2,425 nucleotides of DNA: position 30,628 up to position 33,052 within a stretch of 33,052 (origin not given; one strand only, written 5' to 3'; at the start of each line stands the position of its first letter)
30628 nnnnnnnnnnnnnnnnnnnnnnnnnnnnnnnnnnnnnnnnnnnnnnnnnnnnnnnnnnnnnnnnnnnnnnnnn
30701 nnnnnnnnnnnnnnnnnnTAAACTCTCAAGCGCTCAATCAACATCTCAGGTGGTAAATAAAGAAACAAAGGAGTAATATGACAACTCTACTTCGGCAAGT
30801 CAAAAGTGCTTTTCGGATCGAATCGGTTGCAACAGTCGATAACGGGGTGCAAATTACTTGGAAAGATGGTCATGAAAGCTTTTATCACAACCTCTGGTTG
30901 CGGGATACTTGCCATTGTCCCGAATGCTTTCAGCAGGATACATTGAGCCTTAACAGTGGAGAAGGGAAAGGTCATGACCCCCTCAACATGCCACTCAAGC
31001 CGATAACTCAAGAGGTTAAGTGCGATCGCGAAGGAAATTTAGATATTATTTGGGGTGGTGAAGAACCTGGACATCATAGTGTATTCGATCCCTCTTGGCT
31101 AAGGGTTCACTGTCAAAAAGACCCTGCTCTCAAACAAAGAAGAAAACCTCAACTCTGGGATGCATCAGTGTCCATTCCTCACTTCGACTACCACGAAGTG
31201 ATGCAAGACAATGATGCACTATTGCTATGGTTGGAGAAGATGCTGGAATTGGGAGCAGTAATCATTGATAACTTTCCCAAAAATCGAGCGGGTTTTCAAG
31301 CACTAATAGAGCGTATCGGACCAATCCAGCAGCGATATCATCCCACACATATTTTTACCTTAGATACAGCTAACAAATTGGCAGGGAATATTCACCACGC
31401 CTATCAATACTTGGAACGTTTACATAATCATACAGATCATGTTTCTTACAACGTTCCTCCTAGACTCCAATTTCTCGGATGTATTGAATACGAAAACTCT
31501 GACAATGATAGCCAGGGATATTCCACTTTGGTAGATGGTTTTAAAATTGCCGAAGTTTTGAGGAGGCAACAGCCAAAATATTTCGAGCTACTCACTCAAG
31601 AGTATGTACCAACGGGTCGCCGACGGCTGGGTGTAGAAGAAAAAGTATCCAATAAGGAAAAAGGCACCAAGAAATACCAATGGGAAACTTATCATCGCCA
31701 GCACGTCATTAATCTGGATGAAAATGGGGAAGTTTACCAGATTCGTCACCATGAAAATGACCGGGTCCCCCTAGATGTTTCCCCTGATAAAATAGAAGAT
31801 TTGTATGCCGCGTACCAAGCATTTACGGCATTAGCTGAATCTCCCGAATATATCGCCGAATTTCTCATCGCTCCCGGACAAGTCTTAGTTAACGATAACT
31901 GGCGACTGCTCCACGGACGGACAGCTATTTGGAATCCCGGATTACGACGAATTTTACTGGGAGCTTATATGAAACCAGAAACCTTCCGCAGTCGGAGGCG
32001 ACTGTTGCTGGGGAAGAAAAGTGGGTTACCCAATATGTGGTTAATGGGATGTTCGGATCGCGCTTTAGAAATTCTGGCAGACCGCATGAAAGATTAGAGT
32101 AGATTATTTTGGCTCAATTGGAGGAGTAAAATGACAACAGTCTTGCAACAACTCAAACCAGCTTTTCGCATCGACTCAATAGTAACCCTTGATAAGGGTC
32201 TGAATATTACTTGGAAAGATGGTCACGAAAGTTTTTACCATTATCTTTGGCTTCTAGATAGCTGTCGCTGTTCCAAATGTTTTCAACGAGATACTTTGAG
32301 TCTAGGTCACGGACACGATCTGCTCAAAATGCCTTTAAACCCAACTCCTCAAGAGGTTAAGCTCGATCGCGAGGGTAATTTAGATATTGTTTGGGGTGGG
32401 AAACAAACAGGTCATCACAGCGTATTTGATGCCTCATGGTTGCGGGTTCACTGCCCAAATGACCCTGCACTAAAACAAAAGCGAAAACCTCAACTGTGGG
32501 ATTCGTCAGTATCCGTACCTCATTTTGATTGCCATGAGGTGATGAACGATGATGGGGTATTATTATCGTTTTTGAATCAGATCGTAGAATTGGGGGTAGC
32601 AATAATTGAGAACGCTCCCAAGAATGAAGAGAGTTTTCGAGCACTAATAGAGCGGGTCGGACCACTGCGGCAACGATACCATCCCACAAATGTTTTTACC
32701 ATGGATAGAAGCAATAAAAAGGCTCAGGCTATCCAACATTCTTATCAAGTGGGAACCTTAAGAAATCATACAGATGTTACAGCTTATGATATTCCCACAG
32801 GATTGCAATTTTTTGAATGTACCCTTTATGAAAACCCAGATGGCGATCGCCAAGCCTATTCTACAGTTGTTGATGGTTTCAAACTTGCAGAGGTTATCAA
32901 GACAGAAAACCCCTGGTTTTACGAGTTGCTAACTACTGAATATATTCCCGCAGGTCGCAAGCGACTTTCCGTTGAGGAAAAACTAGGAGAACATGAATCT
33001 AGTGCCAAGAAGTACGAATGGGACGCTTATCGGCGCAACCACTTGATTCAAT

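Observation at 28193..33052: Candidate cluster for a beta-alanine-derived, carnitine-like quaternary ammonium compound (double N-methyltransferase + PanD + cupin + two BBOX/TMLH-like hydroxylases)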

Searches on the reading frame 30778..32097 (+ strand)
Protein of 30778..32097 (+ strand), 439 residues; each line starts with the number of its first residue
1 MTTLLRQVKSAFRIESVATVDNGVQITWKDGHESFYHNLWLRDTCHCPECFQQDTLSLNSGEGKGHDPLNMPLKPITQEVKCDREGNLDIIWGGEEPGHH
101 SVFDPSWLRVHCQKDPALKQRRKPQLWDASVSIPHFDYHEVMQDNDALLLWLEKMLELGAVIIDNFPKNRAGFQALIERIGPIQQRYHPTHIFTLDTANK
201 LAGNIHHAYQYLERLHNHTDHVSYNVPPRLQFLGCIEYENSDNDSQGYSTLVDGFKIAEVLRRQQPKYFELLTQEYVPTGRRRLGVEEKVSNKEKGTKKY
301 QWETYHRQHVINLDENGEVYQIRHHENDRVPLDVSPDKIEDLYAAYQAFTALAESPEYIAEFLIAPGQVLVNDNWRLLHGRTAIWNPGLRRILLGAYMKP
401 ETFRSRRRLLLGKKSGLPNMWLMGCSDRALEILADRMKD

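Call 5: search_protein_families(library=pfam, proteins=[window:30778-32094:+], max_evalue=0.01)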
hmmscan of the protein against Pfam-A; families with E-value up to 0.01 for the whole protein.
window:30778-32094:+ (439 aa): 2 families
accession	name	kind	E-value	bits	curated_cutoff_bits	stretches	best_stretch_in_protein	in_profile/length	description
PF02668.22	TauD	-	1.9e-36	126.8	27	1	129-397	11-267/267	Taurine catabolism dioxygenase TauD, TfdA family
PF06155.17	GBBH-like_N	-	2.1e-12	48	22.8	1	21-62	7-48/85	Gamma-butyrobetaine hydroxylase-like, N-terminal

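Call 6: search_protein_families(library=ncbifam, proteins=[window:30778-32094:+], max_evalue=0.01)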
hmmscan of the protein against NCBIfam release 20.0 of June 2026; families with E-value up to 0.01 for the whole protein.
window:30778-32094:+ (439 aa): 4 families
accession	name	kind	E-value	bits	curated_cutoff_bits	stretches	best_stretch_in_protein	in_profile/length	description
TIGR02409.1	carnitine_bodg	equivalog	2.7e-66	224.1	414.75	1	24-409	2-363/366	gamma-butyrobetaine dioxygenase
NF049936.1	TriMthamethphnDioxTmpA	equivalog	1.5e-49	168.8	400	1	25-410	3-361/366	2-trimethylaminoethylphosphonate dioxygenase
TIGR02410.1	carnitine_TMLD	equivalog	3.6e-47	161.6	268.3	1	36-410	2-360/362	trimethyllysine dioxygenase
NF041363.1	GntD_guanitoxin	equivalog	0.005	16.1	345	1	314-383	232-305/341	guanitoxin biosynthesis L-enduracididine beta-hydroxylase GntD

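Call 9: find_encoding_contigs(protein=window:30778-32097:+, flank=10000, max_places=6)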
Protein window:30778-32097:+ (439 aa): no gene with exactly this product is on record in the collection.

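Call 26: search_solved_structures(query=window:30778-32094:+, max_evalue=0.00001, show_alignments=3)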
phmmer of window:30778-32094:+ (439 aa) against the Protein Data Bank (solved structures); distinct sequences matched with E-value up to 0.00001: 5.
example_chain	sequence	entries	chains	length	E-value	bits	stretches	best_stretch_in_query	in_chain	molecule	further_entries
3n6w_A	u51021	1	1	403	2.8e-35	125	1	23-411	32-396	Gamma-butyrobetaine dioxygenase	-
4bg1_A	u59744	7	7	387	3e-35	124.9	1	24-411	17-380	GAMMA-BUTYROBETAINE DIOXYGENASE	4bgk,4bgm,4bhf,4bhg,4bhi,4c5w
3ms5_A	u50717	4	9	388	3.2e-35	124.8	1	24-411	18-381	Gamma-butyrobetaine dioxygenase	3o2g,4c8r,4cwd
9j0j_A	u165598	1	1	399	3.8e-34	121.3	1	25-409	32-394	Fe/2OG-dependent oxygenase DfmD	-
6npb_A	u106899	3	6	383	2.1e-26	95.8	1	24-402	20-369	TmpA, 2-trimethylaminoethylphosphonate hydroxylase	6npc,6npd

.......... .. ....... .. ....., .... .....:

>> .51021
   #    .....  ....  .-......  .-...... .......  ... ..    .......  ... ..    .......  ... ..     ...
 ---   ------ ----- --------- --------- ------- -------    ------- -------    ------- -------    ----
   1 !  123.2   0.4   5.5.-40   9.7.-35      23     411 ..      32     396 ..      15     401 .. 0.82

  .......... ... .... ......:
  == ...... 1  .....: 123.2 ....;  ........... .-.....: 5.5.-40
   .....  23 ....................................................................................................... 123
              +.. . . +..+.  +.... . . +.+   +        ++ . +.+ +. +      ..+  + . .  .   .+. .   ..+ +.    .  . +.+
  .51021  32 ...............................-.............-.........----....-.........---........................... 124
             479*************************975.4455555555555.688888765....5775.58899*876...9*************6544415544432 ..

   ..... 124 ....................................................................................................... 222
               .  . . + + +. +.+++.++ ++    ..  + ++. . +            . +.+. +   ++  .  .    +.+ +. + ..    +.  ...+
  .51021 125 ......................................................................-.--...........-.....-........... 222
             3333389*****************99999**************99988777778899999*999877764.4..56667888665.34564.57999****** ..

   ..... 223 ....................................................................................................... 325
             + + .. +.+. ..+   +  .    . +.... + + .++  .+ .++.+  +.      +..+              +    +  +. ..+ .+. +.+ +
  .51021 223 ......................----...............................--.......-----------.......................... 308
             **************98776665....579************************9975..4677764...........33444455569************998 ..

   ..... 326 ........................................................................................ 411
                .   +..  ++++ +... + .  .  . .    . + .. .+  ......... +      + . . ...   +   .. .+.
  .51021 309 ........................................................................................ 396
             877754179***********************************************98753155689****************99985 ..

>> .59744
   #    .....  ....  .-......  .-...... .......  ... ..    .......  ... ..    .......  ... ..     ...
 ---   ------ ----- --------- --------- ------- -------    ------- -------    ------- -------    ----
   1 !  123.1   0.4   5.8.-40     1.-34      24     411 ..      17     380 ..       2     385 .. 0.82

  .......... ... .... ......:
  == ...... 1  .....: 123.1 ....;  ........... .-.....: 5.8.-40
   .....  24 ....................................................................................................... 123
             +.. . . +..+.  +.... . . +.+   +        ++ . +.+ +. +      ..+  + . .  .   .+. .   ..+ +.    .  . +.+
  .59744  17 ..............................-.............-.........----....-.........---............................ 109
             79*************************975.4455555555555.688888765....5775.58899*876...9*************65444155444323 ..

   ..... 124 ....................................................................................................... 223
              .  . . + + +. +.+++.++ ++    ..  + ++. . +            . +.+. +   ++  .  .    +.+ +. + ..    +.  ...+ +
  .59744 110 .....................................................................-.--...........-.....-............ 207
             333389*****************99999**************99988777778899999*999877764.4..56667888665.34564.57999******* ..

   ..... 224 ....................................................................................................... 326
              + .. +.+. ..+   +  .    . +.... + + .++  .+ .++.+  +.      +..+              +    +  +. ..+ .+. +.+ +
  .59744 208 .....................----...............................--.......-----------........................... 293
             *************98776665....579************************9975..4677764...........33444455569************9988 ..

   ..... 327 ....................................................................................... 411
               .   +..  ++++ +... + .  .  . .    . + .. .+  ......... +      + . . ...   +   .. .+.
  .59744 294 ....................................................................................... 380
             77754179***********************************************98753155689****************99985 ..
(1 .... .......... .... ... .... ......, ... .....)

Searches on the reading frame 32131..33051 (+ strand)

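Call 5: search_protein_families(library=pfam, proteins=[window:32131-33051:+], max_evalue=0.01)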
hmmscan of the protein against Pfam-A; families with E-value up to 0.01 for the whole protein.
window:32131-33051:+ (307 aa): 2 families
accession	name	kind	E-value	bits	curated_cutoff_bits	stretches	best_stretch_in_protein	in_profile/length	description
PF02668.22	TauD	-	5.3e-13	49.9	27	1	131-284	13-162/267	Taurine catabolism dioxygenase TauD, TfdA family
PF06155.17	GBBH-like_N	-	2.7e-12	47.7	22.8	1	21-88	7-70/85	Gamma-butyrobetaine hydroxylase-like, N-terminal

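Call 6: search_protein_families(library=ncbifam, proteins=[window:32131-33051:+], max_evalue=0.01)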
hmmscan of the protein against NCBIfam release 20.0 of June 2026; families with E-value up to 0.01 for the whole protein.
window:32131-33051:+ (307 aa): 3 families
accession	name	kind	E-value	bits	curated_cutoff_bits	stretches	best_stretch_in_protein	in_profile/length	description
TIGR02409.1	carnitine_bodg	equivalog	7.9e-38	130.4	414.75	1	24-272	2-245/366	gamma-butyrobetaine dioxygenase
TIGR02410.1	carnitine_TMLD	equivalog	9.5e-28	97.7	268.3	1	36-274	2-239/362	trimethyllysine dioxygenase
NF049936.1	TriMthamethphnDioxTmpA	equivalog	3.8e-26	91.8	400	1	25-269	3-240/366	2-trimethylaminoethylphosphonate dioxygenase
